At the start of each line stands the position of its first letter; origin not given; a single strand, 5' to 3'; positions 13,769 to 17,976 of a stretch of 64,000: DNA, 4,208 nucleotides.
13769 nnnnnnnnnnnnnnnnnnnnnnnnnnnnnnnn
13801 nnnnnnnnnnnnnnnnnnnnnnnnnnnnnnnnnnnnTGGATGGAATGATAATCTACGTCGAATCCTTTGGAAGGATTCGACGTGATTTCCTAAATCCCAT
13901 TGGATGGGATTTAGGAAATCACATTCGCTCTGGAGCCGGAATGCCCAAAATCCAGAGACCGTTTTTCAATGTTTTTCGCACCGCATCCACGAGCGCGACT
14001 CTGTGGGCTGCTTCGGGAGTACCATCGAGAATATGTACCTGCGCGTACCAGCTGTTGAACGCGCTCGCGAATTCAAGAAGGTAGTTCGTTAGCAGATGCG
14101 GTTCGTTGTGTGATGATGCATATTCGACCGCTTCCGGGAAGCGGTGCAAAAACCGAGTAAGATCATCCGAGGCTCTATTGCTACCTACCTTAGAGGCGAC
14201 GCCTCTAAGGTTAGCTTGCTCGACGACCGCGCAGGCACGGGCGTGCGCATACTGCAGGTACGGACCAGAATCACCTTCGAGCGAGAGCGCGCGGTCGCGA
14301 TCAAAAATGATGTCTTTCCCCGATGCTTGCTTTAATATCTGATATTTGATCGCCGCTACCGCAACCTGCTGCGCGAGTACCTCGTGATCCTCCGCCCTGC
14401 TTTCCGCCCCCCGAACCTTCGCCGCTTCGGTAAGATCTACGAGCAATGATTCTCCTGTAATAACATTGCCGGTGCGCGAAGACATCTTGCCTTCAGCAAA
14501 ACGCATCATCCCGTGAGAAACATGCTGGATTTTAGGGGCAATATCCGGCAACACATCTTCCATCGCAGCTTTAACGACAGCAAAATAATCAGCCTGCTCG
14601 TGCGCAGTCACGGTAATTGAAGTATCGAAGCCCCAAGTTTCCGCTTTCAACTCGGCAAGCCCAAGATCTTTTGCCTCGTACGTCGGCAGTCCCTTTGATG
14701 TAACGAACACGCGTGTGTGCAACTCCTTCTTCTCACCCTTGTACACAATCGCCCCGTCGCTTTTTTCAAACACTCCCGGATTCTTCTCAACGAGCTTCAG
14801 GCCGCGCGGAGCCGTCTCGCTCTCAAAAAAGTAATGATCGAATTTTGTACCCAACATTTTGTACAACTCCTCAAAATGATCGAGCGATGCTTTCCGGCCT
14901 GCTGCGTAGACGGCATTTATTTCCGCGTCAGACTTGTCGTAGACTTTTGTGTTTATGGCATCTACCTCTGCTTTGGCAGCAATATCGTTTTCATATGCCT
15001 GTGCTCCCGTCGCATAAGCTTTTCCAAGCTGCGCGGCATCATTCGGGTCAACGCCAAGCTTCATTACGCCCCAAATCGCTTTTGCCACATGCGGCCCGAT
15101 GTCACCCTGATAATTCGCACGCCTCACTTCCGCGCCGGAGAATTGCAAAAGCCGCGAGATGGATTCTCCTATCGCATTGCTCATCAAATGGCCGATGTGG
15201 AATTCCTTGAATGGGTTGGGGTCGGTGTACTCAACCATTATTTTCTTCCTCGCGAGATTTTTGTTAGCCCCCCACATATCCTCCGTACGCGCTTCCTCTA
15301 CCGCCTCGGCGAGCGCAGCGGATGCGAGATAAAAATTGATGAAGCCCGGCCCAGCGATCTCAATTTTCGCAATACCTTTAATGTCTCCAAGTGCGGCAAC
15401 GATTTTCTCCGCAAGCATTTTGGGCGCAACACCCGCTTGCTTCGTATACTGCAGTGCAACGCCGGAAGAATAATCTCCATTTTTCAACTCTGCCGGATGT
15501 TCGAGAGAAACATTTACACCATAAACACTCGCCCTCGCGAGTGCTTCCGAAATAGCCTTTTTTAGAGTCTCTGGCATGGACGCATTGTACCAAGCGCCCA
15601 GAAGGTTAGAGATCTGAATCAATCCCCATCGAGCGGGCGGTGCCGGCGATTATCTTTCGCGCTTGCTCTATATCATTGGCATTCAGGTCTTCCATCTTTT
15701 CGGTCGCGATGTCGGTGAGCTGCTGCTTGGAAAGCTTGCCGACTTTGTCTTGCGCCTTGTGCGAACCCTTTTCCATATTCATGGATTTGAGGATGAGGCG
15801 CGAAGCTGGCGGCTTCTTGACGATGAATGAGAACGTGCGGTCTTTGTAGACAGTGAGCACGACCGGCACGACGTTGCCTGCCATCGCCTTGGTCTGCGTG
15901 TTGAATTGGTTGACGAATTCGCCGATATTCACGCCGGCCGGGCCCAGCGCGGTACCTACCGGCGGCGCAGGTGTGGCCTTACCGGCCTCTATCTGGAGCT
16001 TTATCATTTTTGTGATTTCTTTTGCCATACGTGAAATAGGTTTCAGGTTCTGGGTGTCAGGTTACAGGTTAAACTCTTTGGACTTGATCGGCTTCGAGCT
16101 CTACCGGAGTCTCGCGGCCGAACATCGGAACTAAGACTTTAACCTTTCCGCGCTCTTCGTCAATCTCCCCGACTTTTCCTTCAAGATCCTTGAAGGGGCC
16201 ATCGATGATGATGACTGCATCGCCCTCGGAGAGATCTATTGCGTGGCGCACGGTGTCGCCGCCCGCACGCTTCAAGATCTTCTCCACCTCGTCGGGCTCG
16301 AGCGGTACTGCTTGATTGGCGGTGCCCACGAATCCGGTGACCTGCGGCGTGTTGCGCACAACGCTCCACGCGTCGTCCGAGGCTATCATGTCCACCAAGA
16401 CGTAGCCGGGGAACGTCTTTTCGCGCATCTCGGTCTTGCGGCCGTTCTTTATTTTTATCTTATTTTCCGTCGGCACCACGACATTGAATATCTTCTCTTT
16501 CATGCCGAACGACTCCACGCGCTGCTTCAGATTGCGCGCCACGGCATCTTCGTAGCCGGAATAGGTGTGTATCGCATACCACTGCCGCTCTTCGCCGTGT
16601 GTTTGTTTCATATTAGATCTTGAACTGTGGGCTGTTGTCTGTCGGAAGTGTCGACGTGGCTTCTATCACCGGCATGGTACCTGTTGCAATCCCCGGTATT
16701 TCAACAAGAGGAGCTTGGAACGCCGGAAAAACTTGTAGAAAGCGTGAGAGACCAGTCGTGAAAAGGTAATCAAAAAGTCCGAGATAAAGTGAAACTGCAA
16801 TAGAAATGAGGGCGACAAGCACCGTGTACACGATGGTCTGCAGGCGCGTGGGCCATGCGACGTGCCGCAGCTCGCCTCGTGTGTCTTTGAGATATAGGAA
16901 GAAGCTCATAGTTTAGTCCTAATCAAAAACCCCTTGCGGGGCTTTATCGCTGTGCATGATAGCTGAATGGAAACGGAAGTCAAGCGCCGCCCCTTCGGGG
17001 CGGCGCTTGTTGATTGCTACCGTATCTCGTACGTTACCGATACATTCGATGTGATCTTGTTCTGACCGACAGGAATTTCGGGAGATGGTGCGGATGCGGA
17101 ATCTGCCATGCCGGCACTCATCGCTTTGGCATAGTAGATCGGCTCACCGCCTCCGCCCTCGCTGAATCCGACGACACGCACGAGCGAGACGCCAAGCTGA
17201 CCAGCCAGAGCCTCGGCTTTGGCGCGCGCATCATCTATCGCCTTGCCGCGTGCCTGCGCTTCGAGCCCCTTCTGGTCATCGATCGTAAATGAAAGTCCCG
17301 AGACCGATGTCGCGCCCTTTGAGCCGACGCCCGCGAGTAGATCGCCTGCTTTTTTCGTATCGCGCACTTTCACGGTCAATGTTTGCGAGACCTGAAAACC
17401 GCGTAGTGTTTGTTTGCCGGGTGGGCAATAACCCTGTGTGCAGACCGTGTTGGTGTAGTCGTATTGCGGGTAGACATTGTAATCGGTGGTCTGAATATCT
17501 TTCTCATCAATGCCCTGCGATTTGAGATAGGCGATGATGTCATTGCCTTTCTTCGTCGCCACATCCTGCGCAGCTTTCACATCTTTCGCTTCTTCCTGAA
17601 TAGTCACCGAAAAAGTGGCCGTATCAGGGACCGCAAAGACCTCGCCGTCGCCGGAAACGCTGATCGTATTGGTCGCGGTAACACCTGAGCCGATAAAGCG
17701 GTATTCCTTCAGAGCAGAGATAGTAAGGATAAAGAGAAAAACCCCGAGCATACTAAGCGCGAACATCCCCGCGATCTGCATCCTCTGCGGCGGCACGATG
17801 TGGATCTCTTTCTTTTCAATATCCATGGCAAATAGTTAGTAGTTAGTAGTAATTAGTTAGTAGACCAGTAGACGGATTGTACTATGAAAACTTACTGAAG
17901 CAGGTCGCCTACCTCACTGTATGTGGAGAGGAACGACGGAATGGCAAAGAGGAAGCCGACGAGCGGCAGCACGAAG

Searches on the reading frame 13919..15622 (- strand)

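Call 52: search_protein_families(library=pfam, proteins=[window:13919-15622:-], max_evalue=0.001)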
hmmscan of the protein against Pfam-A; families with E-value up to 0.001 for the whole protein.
window:13919-15622:- (567 aa): 3 families
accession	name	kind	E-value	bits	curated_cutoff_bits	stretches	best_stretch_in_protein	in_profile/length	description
PF00750.26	tRNA-synt_1d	-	1.2e-30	107.1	23.3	1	119-441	13-348/349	tRNA synthetases class I (R), catalytic domain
PF05746.21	DALR_1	-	5.7e-28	97.8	22.3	1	456-567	1-117/117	DALR anticodon binding domain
PF03485.21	Arg_tRNA_synt_N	-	2.2e-20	73.5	21.5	1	19-99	2-85/85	Arginyl tRNA synthetase N terminal domain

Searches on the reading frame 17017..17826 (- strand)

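Call 52: search_protein_families(library=pfam, proteins=[window:17017-17826:-], max_evalue=0.001)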
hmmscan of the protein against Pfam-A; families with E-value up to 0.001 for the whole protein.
window:17017-17826:- (269 aa): 1 family
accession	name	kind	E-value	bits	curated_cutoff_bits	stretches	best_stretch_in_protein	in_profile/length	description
PF04402.19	SIMPL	-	3e-56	191.4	25.2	1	55-266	1-205/205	Protein of unknown function (DUF541)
